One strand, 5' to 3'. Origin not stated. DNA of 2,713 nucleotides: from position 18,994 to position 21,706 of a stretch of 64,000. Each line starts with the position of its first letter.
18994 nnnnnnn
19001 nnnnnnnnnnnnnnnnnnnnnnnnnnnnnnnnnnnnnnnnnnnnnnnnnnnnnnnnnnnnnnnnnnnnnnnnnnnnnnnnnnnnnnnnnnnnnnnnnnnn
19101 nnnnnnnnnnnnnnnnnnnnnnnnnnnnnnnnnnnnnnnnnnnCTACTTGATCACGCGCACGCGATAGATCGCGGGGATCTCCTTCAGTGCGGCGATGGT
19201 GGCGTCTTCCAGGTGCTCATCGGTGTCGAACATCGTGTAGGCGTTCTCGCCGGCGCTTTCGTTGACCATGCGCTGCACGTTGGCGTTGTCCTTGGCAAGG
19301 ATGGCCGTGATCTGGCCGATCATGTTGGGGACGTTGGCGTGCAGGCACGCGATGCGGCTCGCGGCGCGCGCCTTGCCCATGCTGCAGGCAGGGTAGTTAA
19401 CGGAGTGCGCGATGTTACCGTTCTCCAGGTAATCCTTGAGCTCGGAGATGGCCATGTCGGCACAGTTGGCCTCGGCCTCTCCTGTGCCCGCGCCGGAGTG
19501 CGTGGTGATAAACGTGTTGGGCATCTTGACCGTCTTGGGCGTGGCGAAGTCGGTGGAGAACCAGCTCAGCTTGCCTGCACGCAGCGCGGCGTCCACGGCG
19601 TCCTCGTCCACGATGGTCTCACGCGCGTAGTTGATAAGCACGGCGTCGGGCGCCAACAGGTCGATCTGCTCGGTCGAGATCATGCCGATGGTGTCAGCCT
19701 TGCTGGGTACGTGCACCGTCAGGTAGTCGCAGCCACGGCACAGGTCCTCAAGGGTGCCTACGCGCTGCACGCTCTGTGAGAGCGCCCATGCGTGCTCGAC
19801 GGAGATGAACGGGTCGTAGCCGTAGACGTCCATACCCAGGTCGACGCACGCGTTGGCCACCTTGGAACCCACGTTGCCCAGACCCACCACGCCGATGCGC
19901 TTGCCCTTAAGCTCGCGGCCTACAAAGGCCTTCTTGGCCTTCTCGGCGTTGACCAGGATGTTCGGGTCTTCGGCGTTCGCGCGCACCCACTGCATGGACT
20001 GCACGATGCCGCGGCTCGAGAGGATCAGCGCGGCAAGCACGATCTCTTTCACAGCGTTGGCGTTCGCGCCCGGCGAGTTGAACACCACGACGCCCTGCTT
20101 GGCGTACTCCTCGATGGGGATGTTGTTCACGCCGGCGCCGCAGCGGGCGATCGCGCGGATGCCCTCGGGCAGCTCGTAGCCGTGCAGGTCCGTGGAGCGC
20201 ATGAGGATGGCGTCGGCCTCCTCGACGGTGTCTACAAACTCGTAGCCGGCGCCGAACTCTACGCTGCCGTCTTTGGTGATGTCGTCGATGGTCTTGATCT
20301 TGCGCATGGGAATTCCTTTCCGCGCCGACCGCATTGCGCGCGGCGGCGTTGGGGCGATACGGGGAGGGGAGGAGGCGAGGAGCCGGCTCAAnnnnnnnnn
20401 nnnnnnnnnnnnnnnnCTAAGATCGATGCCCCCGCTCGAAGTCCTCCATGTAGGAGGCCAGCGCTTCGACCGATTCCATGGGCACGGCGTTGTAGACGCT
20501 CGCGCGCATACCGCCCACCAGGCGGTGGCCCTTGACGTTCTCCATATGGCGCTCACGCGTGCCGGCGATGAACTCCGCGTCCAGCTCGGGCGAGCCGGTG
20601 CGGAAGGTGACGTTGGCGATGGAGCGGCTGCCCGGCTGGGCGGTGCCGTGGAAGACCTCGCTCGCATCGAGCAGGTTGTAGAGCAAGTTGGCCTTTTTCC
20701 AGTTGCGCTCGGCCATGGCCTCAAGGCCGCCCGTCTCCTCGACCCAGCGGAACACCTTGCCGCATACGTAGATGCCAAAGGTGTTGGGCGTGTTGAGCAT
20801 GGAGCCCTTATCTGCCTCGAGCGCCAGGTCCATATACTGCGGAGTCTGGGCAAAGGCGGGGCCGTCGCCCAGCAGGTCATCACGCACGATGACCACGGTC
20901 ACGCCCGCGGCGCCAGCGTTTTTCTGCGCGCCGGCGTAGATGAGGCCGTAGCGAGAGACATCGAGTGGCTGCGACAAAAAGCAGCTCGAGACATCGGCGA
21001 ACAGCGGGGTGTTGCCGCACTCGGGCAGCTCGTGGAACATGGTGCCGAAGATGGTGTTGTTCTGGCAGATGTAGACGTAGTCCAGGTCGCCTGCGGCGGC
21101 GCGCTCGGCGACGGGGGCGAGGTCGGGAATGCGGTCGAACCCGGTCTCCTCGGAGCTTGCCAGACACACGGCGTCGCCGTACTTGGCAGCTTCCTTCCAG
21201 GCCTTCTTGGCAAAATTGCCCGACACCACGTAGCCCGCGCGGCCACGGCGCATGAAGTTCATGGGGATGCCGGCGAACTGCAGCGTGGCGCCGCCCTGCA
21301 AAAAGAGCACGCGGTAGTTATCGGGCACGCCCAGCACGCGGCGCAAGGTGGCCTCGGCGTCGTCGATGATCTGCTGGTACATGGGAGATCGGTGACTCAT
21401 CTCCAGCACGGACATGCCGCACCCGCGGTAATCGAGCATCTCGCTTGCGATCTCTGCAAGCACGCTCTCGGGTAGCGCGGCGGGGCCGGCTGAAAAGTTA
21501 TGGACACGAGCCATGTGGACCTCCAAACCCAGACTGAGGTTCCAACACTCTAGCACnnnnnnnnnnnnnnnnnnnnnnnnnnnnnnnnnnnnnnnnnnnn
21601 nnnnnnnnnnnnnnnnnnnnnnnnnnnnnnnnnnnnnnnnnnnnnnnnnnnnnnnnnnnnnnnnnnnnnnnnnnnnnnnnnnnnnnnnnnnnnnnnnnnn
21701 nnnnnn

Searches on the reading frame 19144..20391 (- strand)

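Call 48: search_protein_families(library=pfam, proteins=[window:19144-20391:-], max_evalue=0.00001)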
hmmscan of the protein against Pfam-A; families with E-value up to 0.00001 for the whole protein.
window:19144-20391:- (415 aa): 3 families
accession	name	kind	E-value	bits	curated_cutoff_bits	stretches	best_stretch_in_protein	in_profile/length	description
PF02826.25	2-Hacid_dh_C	-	9.5e-36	123.3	25.1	1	120-300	2-178/178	D-isomer specific 2-hydroxyacid dehydrogenase, NAD binding domain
PF00389.36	2-Hacid_dh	-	2e-15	57.1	24.6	1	51-332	32-134/134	D-isomer specific 2-hydroxyacid dehydrogenase, catalytic domain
PF03446.21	NAD_binding_2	-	1.4e-08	35.3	21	1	165-277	1-114/161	NAD binding domain of 6-phosphogluconate dehydrogenase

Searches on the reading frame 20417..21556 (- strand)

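Call 48: search_protein_families(library=pfam, proteins=[window:20417-21556:-], max_evalue=0.00001)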
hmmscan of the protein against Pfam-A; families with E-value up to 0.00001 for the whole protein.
window:20417-21556:- (379 aa): 1 family
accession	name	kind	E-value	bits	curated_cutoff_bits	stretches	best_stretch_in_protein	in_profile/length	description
PF00266.25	Aminotran_5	-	5.9e-40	137.8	21.5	1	19-366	2-371/371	Aminotransferase class-V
